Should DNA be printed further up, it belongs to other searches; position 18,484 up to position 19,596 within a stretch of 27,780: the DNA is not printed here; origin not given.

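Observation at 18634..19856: Two-gene family-1 encapsulin nanocompartment operon: EncFtn cargo with targeting peptide, then the shell protein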

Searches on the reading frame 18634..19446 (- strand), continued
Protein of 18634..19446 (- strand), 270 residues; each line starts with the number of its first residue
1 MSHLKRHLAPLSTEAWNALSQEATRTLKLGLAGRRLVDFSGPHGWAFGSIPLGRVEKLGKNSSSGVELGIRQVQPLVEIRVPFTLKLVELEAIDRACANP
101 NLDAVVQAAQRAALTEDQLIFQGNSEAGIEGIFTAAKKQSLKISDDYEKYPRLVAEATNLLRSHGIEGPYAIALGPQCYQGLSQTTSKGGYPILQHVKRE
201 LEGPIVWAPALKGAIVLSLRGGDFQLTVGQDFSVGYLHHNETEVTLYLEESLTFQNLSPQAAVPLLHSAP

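Call 11: find_related_loci(query=P0001, collection=genome_contigs, flank=10000)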
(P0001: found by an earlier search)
Query P0001 (270 aa) in genome_contigs; peptide patterns used: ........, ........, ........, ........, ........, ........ (x = any residue, [..] = any of these).
600 stretches matched a pattern (row limit reached: there are more); 477 encode a relative of the query (tblastn E <= 1e-3); the best 80 are kept; 80 distinct loci.
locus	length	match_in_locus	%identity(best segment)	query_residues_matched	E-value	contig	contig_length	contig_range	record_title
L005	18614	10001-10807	56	1-270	2e-98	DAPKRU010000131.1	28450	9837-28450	MAG TPA_asm: Polyangiaceae bacterium LLY-WYZ-15_(1-7) isolate LLY-WYZ-15_3 k141_699096, whole genome shotgun sequence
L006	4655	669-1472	54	1-268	2e-97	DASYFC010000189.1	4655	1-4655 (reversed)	MAG TPA_asm: Acidimicrobiia bacterium isolate SMAG_U5003 k141_2006729, whole genome shotgun sequence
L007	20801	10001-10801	55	1-268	2e-97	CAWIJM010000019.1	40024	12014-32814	MAG: uncultured Actinomycetes bacterium isolate MFD04944.bin.2.40 genome assembly, contig: contig_51332, whole genome sh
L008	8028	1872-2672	55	1-267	1e-96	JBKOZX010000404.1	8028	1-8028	MAG: Actinomycetota bacterium isolate GB_HAYS_MAG_00023 GB_HAYS_000000300438, whole genome shotgun sequence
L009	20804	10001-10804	54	1-268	7e-96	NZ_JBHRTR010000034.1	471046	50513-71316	Marinibaculum pumilum strain KCTC 42964 velvet_auto_83_34, whole genome shotgun sequence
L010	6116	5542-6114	76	1-191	1e-95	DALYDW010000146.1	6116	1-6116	MAG TPA_asm: bacterium isolate CTOTU14239 NODE_3587_length_6116_cov_3.324534, whole genome shotgun sequence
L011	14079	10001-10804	53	1-268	4e-95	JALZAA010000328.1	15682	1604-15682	MAG: Actinomycetota bacterium isolate KAP bin79 SD1490-92_k127_1895748, whole genome shotgun sequence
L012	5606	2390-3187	54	1-267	1e-94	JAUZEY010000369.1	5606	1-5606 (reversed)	MAG: Actinomycetota bacterium isolate BP_133 scaffold_3048011, whole genome shotgun sequence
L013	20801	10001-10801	54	1-268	5e-94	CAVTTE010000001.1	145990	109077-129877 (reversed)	MAG: uncultured Actinomycetes bacterium isolate MFD05176.bin.2.14 genome assembly, contig: contig_106846, whole genome s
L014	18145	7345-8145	52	1-267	5e-94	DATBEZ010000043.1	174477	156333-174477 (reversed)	MAG TPA_asm: Acidimicrobiia bacterium isolate SMAG_U3796 k141_769853, whole genome shotgun sequence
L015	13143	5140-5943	53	1-268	4e-94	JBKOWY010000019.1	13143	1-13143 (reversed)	MAG: Actinomycetota bacterium isolate GM_EKS_MAG_00003 GM_EKS_000001858280, whole genome shotgun sequence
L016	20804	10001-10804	52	1-269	2e-93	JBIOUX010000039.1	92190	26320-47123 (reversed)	MAG: Acidimicrobiia bacterium isolate MAG123 k127_1777195, whole genome shotgun sequence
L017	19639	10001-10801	52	1-267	4e-93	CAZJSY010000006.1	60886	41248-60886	MAG TPA_asm: uncultured Burkholderiales bacterium isolate SRP272529_co1_36 genome assembly, contig: NODE_533_length_6088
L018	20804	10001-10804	51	1-269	4e-93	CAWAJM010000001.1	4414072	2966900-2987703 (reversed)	MAG: uncultured Gammaproteobacteria bacterium isolate MFD02416.bin.1.279 genome assembly, contig: contig_10274, whole ge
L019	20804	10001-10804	54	1-268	5e-93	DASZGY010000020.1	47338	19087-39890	MAG TPA_asm: Acidimicrobiia bacterium isolate SMAG_U6561 k141_3717487, whole genome shotgun sequence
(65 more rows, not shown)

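Call 12: find_homologous_proteins(query=P0002)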
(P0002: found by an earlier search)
Query P0002 (128 aa): 8000 proteins with E <= 0.001 among 8000 candidates; the best 120 are listed.
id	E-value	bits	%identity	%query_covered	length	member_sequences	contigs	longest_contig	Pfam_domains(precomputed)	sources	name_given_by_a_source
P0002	4.0e-76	271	100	100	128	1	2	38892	PF22277.3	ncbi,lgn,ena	-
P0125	2.8e-65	236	90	97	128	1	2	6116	PF22277.3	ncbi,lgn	-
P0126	1.8e-45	172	64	98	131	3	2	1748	PF22277.3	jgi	jgi:ferritin-like protein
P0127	3.2e-44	168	64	97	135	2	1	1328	PF22277.3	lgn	-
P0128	6.7e-44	167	66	97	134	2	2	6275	PF22277.3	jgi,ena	-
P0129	6.8e-44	167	67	96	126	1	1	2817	PF22277.3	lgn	-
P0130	8.1e-44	166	64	97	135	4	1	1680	PF22277.3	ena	-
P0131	1.0e-43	166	66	98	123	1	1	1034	PF22277.3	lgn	-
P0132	1.2e-43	166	65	95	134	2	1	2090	PF22277.3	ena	-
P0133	1.4e-43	166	67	94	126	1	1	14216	PF22277.3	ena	-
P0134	3.5e-43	164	64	97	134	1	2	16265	PF22277.3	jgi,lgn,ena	-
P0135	4.1e-43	164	61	99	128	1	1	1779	PF22277.3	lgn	-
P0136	5.3e-43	164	63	97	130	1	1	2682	PF22277.3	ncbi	-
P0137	6.0e-43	164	67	95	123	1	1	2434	PF22277.3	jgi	jgi:ferritin-like protein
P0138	6.2e-43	164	62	97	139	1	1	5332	PF22277.3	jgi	jgi:uncharacterized protein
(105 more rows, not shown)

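Call 25: search_protein_families(library=ncbifam, proteins=[L010:4094-5032:-], max_evalue=0.001)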
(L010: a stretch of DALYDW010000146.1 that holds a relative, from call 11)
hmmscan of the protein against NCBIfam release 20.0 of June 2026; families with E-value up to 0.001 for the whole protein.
L010:4094-5032:- (312 aa): 25 families
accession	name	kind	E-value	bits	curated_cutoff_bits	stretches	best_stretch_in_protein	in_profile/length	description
TIGR03695.1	menH_SHCHC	equivalog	1.7e-18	67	208.55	1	48-146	2-100/252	2-succinyl-6-hydroxy-2,4-cyclohexadiene-1-carboxylate synthase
NF011457.0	PRK14875.1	equivalog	9.9e-17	60.9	307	1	22-145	106-226/372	acetoin dehydrogenase dihydrolipoyllysine-residue acetyltransferase subunit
NF004514.1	PRK05855.1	equivalog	2e-16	59.7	455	1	40-150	14-126/578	SDR family oxidoreductase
TIGR01738.1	bioH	equivalog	6.1e-14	52.2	206.95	1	49-309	5-244/245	pimeloyl-ACP methyl ester esterase BioH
NF050089.1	i_nPHAscl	equivalog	1.4e-13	50.5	300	1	47-148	17-115/288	intracellular short-chain-length polyhydroxyalkanoate depolymerase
NF045632.1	hydroxlase_HsaD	equivalog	3.3e-11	42.7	400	1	27-146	13-133/290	4,5:9,10-diseco-3-hydroxy-5,9,17-trioxoandrosta-1(10),2-diene-4-oate hydrolase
NF051488.1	bifunc_PcaDC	exception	3.4e-11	42.9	390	1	44-148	8-109/375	bifunctional 3-oxoadipate enol-lactonase/4-carboxymuconolactone decarboxylase PcaDC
NF002938.0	PRK03592.1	equivalog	5.9e-10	38.9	241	1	23-194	7-174/298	haloalkane dehalogenase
TIGR02427.1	protocat_pcaD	equivalog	2.5e-09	36.9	255.85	1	62-146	27-108/251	3-oxoadipate enol-lactonase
NF002873.0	PRK03204.1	equivalog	3.7e-07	29.8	466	1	41-306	27-281/286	haloalkane dehalogenase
TIGR03056.1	bchO_mg_che_rel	equivalog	6.8e-07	28.6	172.55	1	43-152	23-130/278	alpha/beta fold hydrolase BchO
NF051487.1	bifunc_PcaCD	exception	8.9e-07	28.3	430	1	50-146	174-267/413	bifunctional 4-carboxymuconolactone decarboxylase/3-oxoadipate enol-lactonase PcaCD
NF007954.0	PRK10673.1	equivalog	1.8e-06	27.4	399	1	47-147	15-111/255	esterase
TIGR01250.1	pro_imino_pep_2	subfamily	2.2e-06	27.4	167.65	1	29-146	5-125/288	proline iminopeptidase-family hydrolase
NF041759.1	mac_hydro_EstT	equivalog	3.6e-06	26.4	450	1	43-148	17-124/278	macrolide hydrolase EstT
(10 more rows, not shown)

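Call 44: predict_structure(alignment_id=A5)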
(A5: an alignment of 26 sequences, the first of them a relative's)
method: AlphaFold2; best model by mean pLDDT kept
length: 270 residues; sequences in the alignment: 26
mean_pLDDT: 75.6   pTM: 0.74
mean pLDDT of the five models: 75.6, 75.3, 75.0, 72.5, 70.5
residues with pLDDT >= 90: 47; 70-90: 140; 50-70: 55; < 50: 28
segments of 3 or more residues with pLDDT < 50: 40-55, 60-62, 190-193
pLDDT, mean of each block of 10 residues (from residue 1): 69 90 82 63 34 47 58 70 92 85 91 87 83 90 82 88 84 75 58 52 57 79 77 88 92 86 80
secondary structure, 60 per line:
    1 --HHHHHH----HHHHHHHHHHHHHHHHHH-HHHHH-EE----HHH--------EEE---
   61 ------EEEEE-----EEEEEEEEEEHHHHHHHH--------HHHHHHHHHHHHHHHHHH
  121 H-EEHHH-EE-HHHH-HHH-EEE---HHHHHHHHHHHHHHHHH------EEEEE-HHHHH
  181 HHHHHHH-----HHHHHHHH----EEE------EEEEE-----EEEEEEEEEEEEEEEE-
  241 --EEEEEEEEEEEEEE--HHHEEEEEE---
elements in order: H3-8 H13-30 H32-36 E55-57 E67-71 E77-86 H87-94 H103-121 H132-135 E141-143 H147-163 E170-174 H176-187 H193-200 E205-207 E214-218 E224-239 E243-256 E262-267
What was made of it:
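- Residues 40-55 (the region of the E-loop in the HK97 fold) and 190-193 are poorly modelled (call 44).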

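Call 46: predict_structure(alignment_id=A6)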
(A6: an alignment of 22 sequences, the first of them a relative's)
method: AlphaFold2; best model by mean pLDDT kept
length: 128 residues; sequences in the alignment: 22
mean_pLDDT: 75.0   pTM: 0.58
mean pLDDT of the five models: 75.0, 74.9, 72.8, 72.0, 71.9
residues with pLDDT >= 90: 54; 70-90: 26; 50-70: 15; < 50: 33
segments of 3 or more residues with pLDDT < 50: 1-7, 102-126
pLDDT, mean of each block of 10 residues (from residue 1): 46 75 92 98 98 98 97 91 84 62 43 41 43
secondary structure, 60 per line:
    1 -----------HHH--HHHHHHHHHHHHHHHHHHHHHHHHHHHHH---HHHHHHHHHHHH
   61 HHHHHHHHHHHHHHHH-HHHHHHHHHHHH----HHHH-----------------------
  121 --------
elements in order: H17-45 H49-76 H78-89 H94-97
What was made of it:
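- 19446..19526 (-): Disordered linker (about residues 102-114) and C-terminal cargo-loading peptide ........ (residues 115-122, nt 19464-19487), followed by a KGDLKS tail. pLDDT is below 50 for residues 102-126 (call 46).
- On EncFtn (encapsulated ferritin, Flp-type cargo): The linker has pLDDT below 50 (call 46).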

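Call 47: fold_search(model_id=the predicted structure, library=pdb)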
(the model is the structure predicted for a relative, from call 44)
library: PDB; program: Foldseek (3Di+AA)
matches with E <= 10: 784; with E <= 0.001: 221
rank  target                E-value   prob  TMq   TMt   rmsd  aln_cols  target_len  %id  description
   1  7oe2_A                4.7e-29  1.00  0.81  0.83   9.2       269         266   45  Model of closed pentamer of the Haliangium ochraceum encapsulin from symmetry expansion of icosahedral single particle (released 2022-02-09)
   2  9fna_A                5.3e-29  1.00  0.82  0.84   9.2       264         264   41  CryoEM structure of Encapsulin::tdNfsB with an open pore state (released 2025-03-19)
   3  9bkx_A                1.5e-28  1.00  0.83  0.84   9.1       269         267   40  Mycobacterium tuberculosis encapsulin in complex with DyP (released 2024-12-11)
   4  9e5e_A                2.2e-28  1.00  0.82  0.83   9.2       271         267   42  Escherichia coli DyP peroxidase-loaded encapsulin shell (released 2025-03-19)
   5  9bkx_D                2.8e-28  1.00  0.83  0.84   9.1       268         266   41  Mycobacterium tuberculosis encapsulin in complex with DyP (released 2024-12-11)
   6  7odw                  3.8e-28  1.00  0.80  0.81   9.1       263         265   44  Model of Haliangium ochraceum encapsulin from icosahedral single particle reconstruction (released 2022-03-09)
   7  9bkx_E                7.4e-28  1.00  0.82  0.82   9.1       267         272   41  Mycobacterium tuberculosis encapsulin in complex with DyP (released 2024-12-11)
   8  7phm_0                8.4e-28  1.00  0.82  0.84   9.1       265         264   41  Cryo-EM structure of Mycobacterium tuberculosis encapsulin (released 2022-07-20)
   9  7p1t_A                1.0e-27  1.00  0.83  0.84   9.1       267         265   41  Cryo-EM structure of encapsulin from Mycobacterium tuberculosis (released 2022-07-13)
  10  9bkx_C                1.9e-27  1.00  0.82  0.83   9.1       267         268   41  Mycobacterium tuberculosis encapsulin in complex with DyP (released 2024-12-11)
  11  8u50                  3.0e-27  1.00  0.83  0.84   9.3       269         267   42  Klebsiella pneumoniae DyP peroxidase-loaded encapsulin shell (released 2024-04-24)
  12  9i8d                  4.4e-27  1.00  0.83  0.84   9.1       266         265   41  Structure of Encapsulin from Arthrobacter sp. (released 2025-05-21)
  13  6i9g_A                6.3e-27  1.00  0.82  0.84   9.1       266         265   40  Crystal structure of encapsulin from Mycolicibacterium hassiacum (released 2019-12-04)
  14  7boj                  6.3e-27  1.00  0.83  0.84   9.1       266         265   41  Cryo-EM structure of the encapsulin shell from Mycobacterium smegmatis (released 2021-03-24)
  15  7kq5                  8.6e-25  1.00  0.77  0.79   9.3       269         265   32  Cryo-EM structure of a thermostable encapsulin from T. maritima (released 2021-04-28)
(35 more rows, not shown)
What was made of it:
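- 18634..19446 (-): Family 1 encapsulin shell gene, 270 aa; its ATG overlaps the cargo TGA (ATGA at 19443-19446). Model TM 0.80-0.83 to T=1 shells (call 47).
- On Family 1 (classical) encapsulin shell: The top 50 hits are almost all natural encapsulins; the few others are engineered encapsulin-derived cages (calls 44, 47).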

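Call 49: fold_search(model_id=the predicted structure, library=pdb)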
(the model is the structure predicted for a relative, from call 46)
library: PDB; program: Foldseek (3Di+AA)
matches with E <= 10: 180; with E <= 0.001: 51
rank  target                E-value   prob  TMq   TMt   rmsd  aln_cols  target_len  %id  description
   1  5l8b_O                9.7e-08  1.00  0.61  0.84   2.4        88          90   67  Crystal structure of Rhodospirillum rubrum Rru_A0973 mutant E62A (released 2016-08-31)
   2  5l8b_E                1.2e-07  1.00  0.61  0.83   2.4        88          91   67  Crystal structure of Rhodospirillum rubrum Rru_A0973 mutant E62A (released 2016-08-31)
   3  5l8g_A                1.2e-07  1.00  0.60  0.83   2.5        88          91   67  Crystal structure of Rhodospirillum rubrum Rru_A0973 mutant H65A (released 2016-08-31)
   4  5l89_H                1.3e-07  1.00  0.61  0.84   2.4        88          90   67  Crystal structure of Rhodospirillum rubrum Rru_A0973 mutant E32A (released 2016-08-31)
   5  5l89_A                1.3e-07  1.00  0.61  0.83   2.5        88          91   67  Crystal structure of Rhodospirillum rubrum Rru_A0973 mutant E32A (released 2016-08-31)
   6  5l8b_F                1.4e-07  1.00  0.60  0.85   2.3        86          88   69  Crystal structure of Rhodospirillum rubrum Rru_A0973 mutant E62A (released 2016-08-31)
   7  5da5_b                1.5e-07  1.00  0.59  0.84   2.3        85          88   70  Crystal structure of Rhodospirillum rubrum Rru_A0973 (released 2016-08-10)
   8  5l8b_B                1.5e-07  1.00  0.59  0.83   2.3        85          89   69  Crystal structure of Rhodospirillum rubrum Rru_A0973 mutant E62A (released 2016-08-31)
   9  5da5_A                1.5e-07  1.00  0.60  0.83   2.5        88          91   68  Crystal structure of Rhodospirillum rubrum Rru_A0973 (released 2016-08-10)
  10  5da5_P                1.6e-07  1.00  0.61  0.84   2.4        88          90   68  Crystal structure of Rhodospirillum rubrum Rru_A0973 (released 2016-08-10)
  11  6suw_V                1.7e-07  1.00  0.59  0.86   2.2        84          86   69  Crystal structure of Rhodospirillum rubrum Rru_A0973 E31A variant (released 2020-09-23)
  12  6sv1_A                1.9e-07  1.00  0.61  0.84   2.4        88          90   67  Crystal structure of Rhodospirillum rubrum Rru_A0973 E34A variant (released 2020-09-23)
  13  5da5_C                2.0e-07  1.00  0.60  0.83   2.4        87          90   69  Crystal structure of Rhodospirillum rubrum Rru_A0973 (released 2016-08-10)
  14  5l89_X                2.2e-07  1.00  0.60  0.85   2.3        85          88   69  Crystal structure of Rhodospirillum rubrum Rru_A0973 mutant E32A (released 2016-08-31)
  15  5l8b_d                2.2e-07  1.00  0.60  0.84   2.4        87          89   68  Crystal structure of Rhodospirillum rubrum Rru_A0973 mutant E62A (released 2016-08-31)
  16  6suw_W                2.2e-07  1.00  0.60  0.85   2.3        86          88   69  Crystal structure of Rhodospirillum rubrum Rru_A0973 E31A variant (released 2020-09-23)
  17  5l89_J                2.3e-07  1.00  0.60  0.84   2.4        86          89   69  Crystal structure of Rhodospirillum rubrum Rru_A0973 mutant E32A (released 2016-08-31)
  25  6suw_U                2.5e-07  1.00  0.60  0.84   2.4        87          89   68  Crystal structure of Rhodospirillum rubrum Rru_A0973 E31A variant (released 2020-09-23)
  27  5l89_B                2.6e-07  1.00  0.60  0.84   2.3        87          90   68  Crystal structure of Rhodospirillum rubrum Rru_A0973 mutant E32A (released 2016-08-31)
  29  6suw_A                2.6e-07  1.00  0.60  0.83   2.5        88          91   67  Crystal structure of Rhodospirillum rubrum Rru_A0973 E31A variant (released 2020-09-23)
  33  5da5_S                3.3e-07  1.00  0.60  0.84   2.4        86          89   70  Crystal structure of Rhodospirillum rubrum Rru_A0973 (released 2016-08-10)
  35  6suw_C                3.5e-07  1.00  0.60  0.84   2.4        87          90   68  Crystal structure of Rhodospirillum rubrum Rru_A0973 E31A variant (released 2020-09-23)
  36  6suw_B                3.8e-07  1.00  0.60  0.84   2.4        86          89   69  Crystal structure of Rhodospirillum rubrum Rru_A0973 E31A variant (released 2020-09-23)
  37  5l89_V                4.0e-07  1.00  0.60  0.84   2.4        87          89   68  Crystal structure of Rhodospirillum rubrum Rru_A0973 mutant E32A (released 2016-08-31)
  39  5da5_c                5.1e-07  1.00  0.59  0.87   1.9        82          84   71  Crystal structure of Rhodospirillum rubrum Rru_A0973 (released 2016-08-10)
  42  5l89_c                8.4e-07  1.00  0.58  0.88   1.8        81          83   69  Crystal structure of Rhodospirillum rubrum Rru_A0973 mutant E32A (released 2016-08-31)
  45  5l89_Y                1.2e-06  1.00  0.59  0.87   2.1        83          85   70  Crystal structure of Rhodospirillum rubrum Rru_A0973 mutant E32A (released 2016-08-31)
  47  6suw_b                1.8e-06  1.00  0.59  0.87   1.9        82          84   70  Crystal structure of Rhodospirillum rubrum Rru_A0973 E31A variant (released 2020-09-23)
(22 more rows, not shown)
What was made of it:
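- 19443..19829 (-): EncFtn (encapsulated ferritin) cargo gene, 128 aa, true start ATG 19827-19829. Model TMt 0.83-0.88 to 5da5 and related entries (call 49).
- On EncFtn (encapsulated ferritin, Flp-type cargo): TMt is 0.83-0.88 and rmsd 1.8-2.5 A to 5da5, 5l89 and 6suw chains (calls 46, 49).
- They match at TM 0.80-0.83 for the shell (call 47) and TMt 0.83-0.88 for the cargo (call 49).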

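Call 70: search_protein_families(library=phrogs, proteins=[P0001, P0002], max_evalue=0.01)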
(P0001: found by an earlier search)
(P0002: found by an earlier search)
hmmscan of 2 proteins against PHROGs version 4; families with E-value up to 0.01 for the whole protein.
P0001 (270 aa): 0 families

P0002 (128 aa): 0 families
